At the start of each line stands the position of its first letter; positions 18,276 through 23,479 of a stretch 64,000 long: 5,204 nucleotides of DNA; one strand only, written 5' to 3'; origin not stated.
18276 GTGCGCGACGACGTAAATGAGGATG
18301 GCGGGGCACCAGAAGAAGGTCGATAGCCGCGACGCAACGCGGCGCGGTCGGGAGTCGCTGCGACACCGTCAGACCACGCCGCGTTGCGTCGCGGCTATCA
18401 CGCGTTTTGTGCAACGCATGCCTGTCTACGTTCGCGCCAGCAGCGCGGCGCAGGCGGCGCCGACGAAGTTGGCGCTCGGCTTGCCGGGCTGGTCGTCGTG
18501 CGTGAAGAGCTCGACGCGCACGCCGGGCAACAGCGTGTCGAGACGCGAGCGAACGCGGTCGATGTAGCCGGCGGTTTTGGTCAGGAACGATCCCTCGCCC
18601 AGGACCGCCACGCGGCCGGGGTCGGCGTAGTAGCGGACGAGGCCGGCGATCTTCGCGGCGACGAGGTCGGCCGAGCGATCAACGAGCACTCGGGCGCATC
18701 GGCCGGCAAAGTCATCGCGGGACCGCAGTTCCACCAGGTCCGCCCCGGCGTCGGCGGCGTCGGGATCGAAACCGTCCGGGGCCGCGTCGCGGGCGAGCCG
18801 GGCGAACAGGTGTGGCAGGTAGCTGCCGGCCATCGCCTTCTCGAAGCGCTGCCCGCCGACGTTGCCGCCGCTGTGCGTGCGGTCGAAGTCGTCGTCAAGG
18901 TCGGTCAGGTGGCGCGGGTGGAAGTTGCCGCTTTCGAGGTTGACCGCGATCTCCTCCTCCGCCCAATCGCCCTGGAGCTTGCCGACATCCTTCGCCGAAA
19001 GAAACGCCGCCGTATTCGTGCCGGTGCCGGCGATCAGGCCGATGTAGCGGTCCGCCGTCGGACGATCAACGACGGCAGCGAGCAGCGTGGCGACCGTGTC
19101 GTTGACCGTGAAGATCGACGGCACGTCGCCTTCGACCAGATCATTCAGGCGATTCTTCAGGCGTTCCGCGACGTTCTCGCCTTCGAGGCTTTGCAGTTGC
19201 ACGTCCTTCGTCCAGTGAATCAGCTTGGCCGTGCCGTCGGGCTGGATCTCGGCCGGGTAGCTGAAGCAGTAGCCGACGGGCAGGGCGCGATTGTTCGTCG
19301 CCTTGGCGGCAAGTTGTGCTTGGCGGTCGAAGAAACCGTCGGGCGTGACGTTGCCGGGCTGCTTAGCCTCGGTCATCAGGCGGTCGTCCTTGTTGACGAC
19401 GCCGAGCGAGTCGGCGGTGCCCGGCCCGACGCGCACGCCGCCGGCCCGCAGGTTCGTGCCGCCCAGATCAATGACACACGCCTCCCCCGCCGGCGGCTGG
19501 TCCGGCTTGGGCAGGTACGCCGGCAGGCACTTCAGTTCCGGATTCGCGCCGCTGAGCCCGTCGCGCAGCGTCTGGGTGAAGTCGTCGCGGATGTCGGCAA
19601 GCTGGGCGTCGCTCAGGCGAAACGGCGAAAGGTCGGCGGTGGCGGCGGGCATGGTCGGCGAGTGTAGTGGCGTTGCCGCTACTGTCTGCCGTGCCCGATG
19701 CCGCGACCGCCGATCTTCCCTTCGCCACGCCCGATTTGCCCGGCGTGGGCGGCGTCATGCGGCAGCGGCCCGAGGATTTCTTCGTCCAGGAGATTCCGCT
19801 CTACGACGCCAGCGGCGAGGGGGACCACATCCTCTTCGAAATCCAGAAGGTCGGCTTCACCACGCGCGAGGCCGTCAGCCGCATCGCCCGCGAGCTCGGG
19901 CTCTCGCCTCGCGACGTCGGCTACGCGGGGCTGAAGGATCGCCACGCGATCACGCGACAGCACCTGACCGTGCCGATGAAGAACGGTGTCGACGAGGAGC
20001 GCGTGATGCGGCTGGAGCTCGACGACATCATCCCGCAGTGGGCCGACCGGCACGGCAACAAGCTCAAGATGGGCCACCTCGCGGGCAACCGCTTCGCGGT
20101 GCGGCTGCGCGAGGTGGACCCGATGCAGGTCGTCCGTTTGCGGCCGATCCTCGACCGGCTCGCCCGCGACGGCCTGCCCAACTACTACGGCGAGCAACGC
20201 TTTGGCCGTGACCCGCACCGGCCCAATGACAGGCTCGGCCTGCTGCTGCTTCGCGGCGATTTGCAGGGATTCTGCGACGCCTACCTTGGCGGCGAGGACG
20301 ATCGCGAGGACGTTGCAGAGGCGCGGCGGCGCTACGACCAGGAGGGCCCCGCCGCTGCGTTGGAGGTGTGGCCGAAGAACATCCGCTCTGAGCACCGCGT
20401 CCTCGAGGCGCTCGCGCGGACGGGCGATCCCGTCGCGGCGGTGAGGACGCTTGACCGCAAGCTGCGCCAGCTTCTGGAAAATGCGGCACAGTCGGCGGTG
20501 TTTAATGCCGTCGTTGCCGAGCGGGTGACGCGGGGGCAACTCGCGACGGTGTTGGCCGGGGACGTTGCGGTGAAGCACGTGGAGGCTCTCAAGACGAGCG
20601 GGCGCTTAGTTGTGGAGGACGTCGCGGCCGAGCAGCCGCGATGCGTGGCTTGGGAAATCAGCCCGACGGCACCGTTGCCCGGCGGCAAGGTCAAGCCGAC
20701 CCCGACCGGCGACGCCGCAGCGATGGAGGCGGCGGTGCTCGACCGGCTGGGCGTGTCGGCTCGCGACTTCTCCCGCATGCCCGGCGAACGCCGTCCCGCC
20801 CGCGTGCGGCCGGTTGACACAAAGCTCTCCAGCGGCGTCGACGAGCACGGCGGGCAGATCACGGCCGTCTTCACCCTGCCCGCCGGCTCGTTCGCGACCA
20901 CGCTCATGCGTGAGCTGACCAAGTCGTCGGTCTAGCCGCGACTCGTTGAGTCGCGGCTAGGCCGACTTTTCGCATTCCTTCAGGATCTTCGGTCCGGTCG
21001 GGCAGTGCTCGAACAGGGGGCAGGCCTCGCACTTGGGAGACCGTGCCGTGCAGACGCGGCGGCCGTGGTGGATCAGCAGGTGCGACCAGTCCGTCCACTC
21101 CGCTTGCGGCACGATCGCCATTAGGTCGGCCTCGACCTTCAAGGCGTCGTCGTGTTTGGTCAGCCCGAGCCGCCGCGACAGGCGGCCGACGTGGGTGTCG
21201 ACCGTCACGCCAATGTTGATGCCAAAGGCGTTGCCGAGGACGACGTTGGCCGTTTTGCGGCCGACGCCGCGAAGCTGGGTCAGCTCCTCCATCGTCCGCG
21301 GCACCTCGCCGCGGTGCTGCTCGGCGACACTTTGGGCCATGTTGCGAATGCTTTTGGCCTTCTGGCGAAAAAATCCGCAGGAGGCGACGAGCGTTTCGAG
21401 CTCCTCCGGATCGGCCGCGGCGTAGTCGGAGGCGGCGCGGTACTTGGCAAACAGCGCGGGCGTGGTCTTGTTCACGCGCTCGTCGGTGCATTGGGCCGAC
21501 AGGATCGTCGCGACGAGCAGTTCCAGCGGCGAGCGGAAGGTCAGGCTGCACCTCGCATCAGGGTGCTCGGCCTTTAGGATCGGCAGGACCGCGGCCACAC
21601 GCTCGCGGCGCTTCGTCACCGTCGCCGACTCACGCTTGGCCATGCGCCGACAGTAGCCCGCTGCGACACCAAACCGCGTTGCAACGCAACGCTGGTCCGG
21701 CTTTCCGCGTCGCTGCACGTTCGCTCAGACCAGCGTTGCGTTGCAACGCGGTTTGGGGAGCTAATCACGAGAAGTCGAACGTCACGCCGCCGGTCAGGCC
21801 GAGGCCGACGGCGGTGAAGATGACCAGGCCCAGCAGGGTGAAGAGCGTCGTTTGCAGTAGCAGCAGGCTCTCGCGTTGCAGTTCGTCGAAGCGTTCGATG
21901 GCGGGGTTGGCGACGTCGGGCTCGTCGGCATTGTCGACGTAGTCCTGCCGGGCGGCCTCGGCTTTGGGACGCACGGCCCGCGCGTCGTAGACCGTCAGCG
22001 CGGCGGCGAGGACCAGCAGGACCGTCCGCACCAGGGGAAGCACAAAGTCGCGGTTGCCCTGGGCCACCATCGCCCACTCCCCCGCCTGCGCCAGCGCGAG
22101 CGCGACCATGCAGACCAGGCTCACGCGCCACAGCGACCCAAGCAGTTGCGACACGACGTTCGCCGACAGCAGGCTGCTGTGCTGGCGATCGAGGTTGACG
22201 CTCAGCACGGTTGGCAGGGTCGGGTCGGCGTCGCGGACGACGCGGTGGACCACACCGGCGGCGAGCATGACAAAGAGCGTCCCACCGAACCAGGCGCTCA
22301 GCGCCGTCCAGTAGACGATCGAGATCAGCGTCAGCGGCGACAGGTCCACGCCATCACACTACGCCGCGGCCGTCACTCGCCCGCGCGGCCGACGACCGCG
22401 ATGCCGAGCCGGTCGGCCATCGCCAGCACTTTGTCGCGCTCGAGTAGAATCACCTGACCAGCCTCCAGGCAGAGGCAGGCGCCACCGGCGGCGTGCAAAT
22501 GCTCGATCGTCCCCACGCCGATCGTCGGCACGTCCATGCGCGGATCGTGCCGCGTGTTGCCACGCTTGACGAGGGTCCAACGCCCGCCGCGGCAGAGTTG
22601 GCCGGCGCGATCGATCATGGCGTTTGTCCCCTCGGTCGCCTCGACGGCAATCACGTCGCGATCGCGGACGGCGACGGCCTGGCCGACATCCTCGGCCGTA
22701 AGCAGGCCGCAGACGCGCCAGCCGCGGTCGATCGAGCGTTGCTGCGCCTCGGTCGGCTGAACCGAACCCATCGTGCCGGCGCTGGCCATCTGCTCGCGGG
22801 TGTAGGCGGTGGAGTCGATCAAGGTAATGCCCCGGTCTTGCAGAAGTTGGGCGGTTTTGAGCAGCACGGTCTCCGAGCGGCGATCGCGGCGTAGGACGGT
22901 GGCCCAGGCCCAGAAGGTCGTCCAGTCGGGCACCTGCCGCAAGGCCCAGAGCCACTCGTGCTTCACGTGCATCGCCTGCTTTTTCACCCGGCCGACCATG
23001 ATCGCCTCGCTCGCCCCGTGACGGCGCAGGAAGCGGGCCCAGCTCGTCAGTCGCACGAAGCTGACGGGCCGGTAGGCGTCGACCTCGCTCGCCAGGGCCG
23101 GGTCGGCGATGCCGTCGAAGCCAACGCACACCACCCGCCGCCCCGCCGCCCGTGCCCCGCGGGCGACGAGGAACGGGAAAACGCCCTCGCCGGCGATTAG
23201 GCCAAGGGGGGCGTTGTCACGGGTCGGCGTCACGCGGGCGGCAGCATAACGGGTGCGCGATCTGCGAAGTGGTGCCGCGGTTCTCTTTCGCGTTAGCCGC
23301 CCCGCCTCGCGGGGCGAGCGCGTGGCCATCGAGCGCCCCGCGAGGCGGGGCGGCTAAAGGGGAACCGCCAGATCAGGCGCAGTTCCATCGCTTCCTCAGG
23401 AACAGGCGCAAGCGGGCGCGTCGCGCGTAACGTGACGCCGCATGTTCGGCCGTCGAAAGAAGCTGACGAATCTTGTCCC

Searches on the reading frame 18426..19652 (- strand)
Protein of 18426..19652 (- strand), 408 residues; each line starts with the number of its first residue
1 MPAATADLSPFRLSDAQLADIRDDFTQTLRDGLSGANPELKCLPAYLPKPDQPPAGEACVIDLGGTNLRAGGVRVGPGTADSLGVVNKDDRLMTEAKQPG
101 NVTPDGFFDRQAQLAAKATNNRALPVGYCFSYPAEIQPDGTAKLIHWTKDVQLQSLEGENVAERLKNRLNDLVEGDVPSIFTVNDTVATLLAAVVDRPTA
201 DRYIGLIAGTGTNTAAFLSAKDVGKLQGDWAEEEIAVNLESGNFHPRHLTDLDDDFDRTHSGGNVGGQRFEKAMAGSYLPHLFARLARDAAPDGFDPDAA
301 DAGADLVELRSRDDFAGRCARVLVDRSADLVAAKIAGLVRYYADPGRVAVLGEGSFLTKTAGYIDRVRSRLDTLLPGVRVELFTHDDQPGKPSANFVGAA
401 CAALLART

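Call 29: search_protein_families(library=pfam, proteins=[window:18426-19652:-], max_evalue=0.0001)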
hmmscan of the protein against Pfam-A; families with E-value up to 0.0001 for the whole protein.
window:18426-19652:- (408 aa): 2 families
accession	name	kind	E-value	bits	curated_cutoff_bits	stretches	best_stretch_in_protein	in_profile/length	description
PF00349.27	Hexokinase_1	-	4e-25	89.2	24.3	1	9-193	7-199/201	Hexokinase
PF03727.22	Hexokinase_2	-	2.2e-23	83.3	24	1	204-290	2-93/242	Hexokinase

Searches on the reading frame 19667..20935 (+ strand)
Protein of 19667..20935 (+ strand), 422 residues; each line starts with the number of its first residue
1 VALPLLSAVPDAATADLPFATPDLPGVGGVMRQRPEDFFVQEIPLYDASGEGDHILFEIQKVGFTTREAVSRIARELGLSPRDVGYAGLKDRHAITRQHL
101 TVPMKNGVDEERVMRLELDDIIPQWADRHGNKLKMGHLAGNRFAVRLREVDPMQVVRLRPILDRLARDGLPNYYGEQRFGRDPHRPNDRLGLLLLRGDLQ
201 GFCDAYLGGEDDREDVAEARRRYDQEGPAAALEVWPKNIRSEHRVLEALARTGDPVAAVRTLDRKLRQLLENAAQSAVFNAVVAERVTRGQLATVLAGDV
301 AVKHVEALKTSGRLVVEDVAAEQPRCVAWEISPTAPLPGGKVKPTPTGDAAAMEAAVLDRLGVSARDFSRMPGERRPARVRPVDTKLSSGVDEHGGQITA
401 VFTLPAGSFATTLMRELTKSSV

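Call 30: search_protein_families(library=pfam, proteins=[window:19667-20935:+], max_evalue=0.0001)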
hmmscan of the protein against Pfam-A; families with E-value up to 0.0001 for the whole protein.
window:19667-20935:+ (422 aa): 1 family
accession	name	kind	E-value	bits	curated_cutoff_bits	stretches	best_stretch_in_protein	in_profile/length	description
PF01142.23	TruD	-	2.2e-93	313.8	27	1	23-417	10-412/412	tRNA pseudouridine synthase D (TruD)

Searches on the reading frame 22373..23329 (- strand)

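Call 11: search_protein_families(library=pfam, proteins=[window:22373-23329:-], max_evalue=0.01)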
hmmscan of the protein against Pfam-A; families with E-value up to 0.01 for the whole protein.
window:22373-23329:- (318 aa): 2 families
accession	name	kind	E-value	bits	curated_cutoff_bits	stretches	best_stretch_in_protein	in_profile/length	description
PF06230.17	LpxI_C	-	2e-39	134.9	25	1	184-313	2-131/131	LpxI C-terminal domain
PF17930.7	LpxI_N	-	1.6e-27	96.5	25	1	42-177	2-126/129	LpxI N-terminal domain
